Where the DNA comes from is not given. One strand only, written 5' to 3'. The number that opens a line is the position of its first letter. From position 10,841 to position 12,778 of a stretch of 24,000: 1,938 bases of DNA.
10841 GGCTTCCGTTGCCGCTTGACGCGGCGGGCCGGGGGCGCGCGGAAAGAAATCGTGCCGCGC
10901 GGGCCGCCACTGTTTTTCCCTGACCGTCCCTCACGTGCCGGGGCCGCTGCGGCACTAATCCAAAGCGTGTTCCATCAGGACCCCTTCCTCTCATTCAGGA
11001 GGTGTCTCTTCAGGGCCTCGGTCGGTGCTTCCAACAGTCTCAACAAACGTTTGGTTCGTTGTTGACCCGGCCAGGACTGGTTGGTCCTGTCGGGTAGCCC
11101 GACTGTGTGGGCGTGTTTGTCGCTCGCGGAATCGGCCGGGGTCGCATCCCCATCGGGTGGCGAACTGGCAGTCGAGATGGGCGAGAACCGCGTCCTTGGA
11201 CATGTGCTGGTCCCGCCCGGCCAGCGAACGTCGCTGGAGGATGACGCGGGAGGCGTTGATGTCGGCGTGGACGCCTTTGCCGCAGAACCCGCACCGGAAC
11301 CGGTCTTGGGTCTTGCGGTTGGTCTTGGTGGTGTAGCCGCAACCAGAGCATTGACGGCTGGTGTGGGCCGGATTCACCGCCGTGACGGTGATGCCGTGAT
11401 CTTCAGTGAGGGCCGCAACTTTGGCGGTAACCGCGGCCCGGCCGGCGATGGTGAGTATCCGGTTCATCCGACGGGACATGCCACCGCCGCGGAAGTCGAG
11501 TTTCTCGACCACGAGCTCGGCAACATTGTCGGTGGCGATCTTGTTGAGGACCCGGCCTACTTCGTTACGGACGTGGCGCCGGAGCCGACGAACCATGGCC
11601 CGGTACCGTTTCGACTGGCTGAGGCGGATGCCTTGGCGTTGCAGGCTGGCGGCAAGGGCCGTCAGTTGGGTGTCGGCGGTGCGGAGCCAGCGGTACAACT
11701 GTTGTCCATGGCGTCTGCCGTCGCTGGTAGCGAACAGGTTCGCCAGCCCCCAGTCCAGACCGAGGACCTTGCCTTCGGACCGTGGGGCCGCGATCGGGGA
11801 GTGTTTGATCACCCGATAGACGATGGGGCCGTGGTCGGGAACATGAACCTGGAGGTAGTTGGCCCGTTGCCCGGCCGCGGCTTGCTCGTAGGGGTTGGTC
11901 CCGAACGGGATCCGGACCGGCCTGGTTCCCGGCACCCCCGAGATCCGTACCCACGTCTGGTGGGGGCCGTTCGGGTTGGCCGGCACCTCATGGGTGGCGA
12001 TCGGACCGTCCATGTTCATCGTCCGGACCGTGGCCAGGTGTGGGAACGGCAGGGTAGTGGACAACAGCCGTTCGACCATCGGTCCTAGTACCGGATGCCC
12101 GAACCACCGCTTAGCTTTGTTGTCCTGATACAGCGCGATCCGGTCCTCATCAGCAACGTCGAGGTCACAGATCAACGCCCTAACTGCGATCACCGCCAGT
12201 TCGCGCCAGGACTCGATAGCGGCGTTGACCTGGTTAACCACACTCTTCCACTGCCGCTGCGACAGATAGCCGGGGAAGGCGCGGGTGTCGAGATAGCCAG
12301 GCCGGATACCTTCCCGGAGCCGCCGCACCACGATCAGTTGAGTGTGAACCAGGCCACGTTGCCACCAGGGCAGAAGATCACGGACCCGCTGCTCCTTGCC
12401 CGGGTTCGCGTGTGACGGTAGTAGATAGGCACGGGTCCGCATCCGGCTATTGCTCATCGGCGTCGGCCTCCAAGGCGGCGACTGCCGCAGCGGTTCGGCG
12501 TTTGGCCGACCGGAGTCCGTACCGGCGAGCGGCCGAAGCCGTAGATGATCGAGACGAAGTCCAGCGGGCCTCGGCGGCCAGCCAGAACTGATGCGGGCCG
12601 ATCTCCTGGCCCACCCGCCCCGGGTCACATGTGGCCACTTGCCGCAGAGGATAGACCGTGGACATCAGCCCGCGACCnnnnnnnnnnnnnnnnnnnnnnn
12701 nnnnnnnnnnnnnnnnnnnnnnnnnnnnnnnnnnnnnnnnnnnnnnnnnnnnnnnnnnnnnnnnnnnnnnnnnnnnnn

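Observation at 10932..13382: SARP/BTAD regulator, 72-aa ORF and intact TnpB-like nuclease packed as one co-directional unit bracketed by ~100-nt direct repeats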

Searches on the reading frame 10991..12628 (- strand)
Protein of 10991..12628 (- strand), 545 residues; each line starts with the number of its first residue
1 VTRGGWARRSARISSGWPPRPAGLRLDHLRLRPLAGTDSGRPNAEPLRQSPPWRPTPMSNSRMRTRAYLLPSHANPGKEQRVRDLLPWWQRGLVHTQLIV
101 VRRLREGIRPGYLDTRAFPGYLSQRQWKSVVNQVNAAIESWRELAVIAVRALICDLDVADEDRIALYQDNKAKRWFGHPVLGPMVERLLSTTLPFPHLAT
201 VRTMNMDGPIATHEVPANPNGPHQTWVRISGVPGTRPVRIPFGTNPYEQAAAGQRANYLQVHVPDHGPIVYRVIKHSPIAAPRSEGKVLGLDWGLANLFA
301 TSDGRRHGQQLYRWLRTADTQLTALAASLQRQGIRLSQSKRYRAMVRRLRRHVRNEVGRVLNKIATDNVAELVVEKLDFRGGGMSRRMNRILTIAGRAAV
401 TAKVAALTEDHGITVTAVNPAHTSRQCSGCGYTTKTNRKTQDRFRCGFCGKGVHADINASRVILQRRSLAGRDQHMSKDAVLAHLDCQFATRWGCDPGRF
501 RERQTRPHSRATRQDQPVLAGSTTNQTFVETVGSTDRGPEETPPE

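Call 6: search_protein_families(library=pfam, proteins=[window:10991-12628:-], max_evalue=0.01)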
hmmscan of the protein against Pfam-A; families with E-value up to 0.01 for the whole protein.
window:10991-12628:- (545 aa): 2 families
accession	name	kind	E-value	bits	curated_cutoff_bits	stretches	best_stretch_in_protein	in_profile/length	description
PF07282.18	Cas12f1-like_TNB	-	3.1e-13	50.1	26.3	1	408-463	12-60/60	Cas12f1-like, TNB domain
PF01385.25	OrfB_IS605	-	7.3e-07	29.9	30.5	1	275-377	5-116/120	Probable transposase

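Call 13: find_related_loci(query=window:10991-12457:-, collection=genome_contigs, flank=6000)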
Query window:10991-12457:- (488 aa) in genome_contigs; peptide patterns used: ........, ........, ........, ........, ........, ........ (x = any residue, [..] = any of these).
48 stretches matched a pattern; 7 encode a relative of the query (tblastn E <= 1e-3); 7 distinct loci.
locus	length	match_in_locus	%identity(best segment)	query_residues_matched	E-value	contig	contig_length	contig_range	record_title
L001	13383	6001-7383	54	9-455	2e-145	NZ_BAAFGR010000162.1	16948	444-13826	Nocardia sp. JMUB6875 sequence162, whole genome shotgun sequence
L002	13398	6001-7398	49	9-455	9e-133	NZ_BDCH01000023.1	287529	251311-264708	Nocardia crassostreae strain NBRC 100342, whole genome shotgun sequence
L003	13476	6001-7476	46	9-482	5e-128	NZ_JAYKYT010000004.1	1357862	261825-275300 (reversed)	Nocardia sp. CDC160 Scaffold4, whole genome shotgun sequence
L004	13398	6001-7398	47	9-455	9e-124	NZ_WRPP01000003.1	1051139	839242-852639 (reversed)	Nocardia terrae strain ET3-3 NODE_3, whole genome shotgun sequence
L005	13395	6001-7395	47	6-449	2e-123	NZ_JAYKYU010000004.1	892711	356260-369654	Nocardia sp. CDC153 Scaffold4, whole genome shotgun sequence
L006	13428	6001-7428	47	9-465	4e-127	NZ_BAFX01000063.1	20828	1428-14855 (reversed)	Nocardia concava NBRC 100430, whole genome shotgun sequence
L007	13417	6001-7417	58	5-460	8e-108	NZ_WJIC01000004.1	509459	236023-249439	Nocardia sp. SYP-A9097 NODE_4, whole genome shotgun sequence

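Call 18: find_encoding_contigs(protein=window:10991-12457:-, flank=10000, max_places=10)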
Protein window:10991-12457:- (488 aa): 20 contigs read that carry it; 6 places shown.
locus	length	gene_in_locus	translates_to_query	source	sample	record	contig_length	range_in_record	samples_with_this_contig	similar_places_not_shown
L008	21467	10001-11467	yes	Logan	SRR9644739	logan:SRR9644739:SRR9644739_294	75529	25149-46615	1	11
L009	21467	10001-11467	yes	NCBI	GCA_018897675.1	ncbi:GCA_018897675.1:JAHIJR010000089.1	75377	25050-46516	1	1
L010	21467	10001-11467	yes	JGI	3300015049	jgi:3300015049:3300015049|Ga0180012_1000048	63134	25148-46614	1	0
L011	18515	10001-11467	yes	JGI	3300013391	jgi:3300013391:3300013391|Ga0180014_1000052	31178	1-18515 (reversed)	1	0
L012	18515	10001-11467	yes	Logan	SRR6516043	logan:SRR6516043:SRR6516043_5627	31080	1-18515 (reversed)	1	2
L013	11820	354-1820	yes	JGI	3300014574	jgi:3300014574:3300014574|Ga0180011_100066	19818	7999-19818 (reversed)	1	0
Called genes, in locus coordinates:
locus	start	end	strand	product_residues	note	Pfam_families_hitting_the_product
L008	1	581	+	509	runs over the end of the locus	PF00437:T2SSE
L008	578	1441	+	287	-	PF00482:T2SSF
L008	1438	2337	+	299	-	PF00482:T2SSF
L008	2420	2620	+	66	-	-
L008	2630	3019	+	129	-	PF07811:TadE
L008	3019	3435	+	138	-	PF07811:TadE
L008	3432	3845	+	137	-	-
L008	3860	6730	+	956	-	PF03704:BTAD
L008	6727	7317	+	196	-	-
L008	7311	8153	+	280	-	-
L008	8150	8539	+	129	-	-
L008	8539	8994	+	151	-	-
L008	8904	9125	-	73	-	-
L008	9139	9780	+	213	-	-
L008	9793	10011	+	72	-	-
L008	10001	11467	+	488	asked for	PF01385:OrfB_IS605 (weak), PF07282:Cas12f1-like_TNB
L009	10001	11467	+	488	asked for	PF01385:OrfB_IS605 (weak), PF07282:Cas12f1-like_TNB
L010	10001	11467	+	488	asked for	PF01385:OrfB_IS605 (weak), PF07282:Cas12f1-like_TNB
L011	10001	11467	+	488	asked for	PF01385:OrfB_IS605 (weak), PF07282:Cas12f1-like_TNB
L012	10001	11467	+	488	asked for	PF01385:OrfB_IS605 (weak), PF07282:Cas12f1-like_TNB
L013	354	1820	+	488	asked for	PF01385:OrfB_IS605 (weak), PF07282:Cas12f1-like_TNB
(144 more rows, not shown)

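Call 21: find_homologous_proteins(query=window:10991-12457:-, max_evalue=1e-20)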
Query window:10991-12457:- (488 aa): 140 proteins with E <= 1e-20 among 8000 candidates; the best 120 are listed.
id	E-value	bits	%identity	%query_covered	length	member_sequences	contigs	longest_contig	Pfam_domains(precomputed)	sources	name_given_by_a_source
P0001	0.0e+0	1124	100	100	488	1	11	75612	PF01385.26,PF07282.19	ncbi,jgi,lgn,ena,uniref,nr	ncbi:transposase [Propionicimonas sp.]|uniref:RNA-guided endonuclease InsQ/TnpB family protein n=1 T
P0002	3.6e-159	549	57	91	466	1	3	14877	PF07282.19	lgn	-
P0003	1.2e-157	544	56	92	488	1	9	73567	PF01385.26,PF07282.19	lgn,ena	-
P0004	1.7e-150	520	58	86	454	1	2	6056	PF07282.19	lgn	-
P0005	5.5e-149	515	54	92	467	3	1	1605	PF01385.26,PF07282.19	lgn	-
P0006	5.5e-146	505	50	93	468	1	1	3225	PF07282.19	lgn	-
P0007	1.8e-143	497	53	92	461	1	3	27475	PF01385.26,PF07282.19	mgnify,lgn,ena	mgnify:CR=1 FL=1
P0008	8.0e-143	495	54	93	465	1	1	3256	PF01385.26,PF07282.19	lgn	-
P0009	5.2e-141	489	50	93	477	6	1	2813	PF07282.19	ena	-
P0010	4.4e-140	486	51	92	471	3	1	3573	PF01385.26,PF07282.19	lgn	-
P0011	3.8e-137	476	54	92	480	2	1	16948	PF07282.19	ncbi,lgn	ncbi:hypothetical protein JMUB6875_62290 [Nocardia sp. JMUB6875]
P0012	4.7e-134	466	53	92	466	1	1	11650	PF07282.19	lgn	-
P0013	4.0e-133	463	49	94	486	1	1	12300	PF07282.19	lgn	-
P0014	5.7e-131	456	52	85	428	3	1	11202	PF07282.19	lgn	-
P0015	7.2e-127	442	51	94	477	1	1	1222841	PF07282.19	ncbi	ncbi:zinc ribbon domain-containing protein [Nocardia heshunensis]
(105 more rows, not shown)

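Call 22: find_encoding_contigs(protein=P0003, flank=10000, max_places=4)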
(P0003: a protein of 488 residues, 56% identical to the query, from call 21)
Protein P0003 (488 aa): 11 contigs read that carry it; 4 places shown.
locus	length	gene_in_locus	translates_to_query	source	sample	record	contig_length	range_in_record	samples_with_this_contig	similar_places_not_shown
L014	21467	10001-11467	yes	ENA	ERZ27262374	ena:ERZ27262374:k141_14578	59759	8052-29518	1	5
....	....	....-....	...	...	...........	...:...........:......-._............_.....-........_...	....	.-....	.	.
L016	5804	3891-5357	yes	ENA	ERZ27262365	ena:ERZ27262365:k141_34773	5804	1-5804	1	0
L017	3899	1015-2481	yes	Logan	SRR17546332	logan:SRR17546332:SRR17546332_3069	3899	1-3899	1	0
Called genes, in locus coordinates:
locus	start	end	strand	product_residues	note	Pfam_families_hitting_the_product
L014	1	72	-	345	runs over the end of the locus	-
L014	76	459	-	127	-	-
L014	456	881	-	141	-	-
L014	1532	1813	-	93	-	-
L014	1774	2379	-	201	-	PF09481:CRISPR_Cse1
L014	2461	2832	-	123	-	-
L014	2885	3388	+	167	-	-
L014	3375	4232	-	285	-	PF02086:MethyltransfD12 (weak)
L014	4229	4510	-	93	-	-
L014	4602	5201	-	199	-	-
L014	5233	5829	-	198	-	PF00877:NLPC_P60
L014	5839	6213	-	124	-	-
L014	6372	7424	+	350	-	-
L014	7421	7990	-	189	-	-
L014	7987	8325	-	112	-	-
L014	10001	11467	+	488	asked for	PF01385:OrfB_IS605 (weak), PF07282:Cas12f1-like_TNB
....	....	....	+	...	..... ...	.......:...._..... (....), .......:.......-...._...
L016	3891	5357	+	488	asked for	PF01385:OrfB_IS605 (weak), PF07282:Cas12f1-like_TNB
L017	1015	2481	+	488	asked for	PF01385:OrfB_IS605 (weak), PF07282:Cas12f1-like_TNB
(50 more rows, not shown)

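Call 23: find_encoding_contigs(protein=P0002, flank=8000, max_places=3)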
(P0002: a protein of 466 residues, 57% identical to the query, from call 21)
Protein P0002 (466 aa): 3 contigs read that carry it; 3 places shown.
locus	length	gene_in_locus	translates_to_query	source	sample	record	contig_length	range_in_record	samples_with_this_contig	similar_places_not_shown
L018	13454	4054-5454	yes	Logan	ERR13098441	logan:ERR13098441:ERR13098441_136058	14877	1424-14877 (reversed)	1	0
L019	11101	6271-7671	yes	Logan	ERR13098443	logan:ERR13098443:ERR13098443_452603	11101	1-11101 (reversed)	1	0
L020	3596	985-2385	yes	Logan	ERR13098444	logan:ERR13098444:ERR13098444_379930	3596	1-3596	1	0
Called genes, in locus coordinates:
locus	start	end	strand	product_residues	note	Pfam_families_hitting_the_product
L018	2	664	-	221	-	?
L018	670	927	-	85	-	-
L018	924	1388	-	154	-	PF10544:T5orf172 (weak), PF13455:MUG113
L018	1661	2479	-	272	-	-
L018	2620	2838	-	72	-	-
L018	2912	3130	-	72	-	-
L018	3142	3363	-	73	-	-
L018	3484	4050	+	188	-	PF00239:Resolvase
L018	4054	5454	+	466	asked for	PF07282:Cas12f1-like_TNB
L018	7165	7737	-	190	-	-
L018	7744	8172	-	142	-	-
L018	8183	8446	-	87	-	-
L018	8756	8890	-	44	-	-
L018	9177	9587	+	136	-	-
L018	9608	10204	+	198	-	-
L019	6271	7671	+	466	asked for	PF07282:Cas12f1-like_TNB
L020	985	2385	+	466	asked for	PF07282:Cas12f1-like_TNB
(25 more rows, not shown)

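Call 38: find_related_loci(query=A5, collection=viral_contigs, flank=2000)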
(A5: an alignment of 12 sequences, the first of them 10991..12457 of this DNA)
Query A5 (488 aa) in viral_contigs; peptide patterns used: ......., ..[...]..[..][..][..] (x = any residue, [..] = any of these).
39 stretches matched a pattern, but none encodes a relative of the query by tblastn (E <= 1e-3).
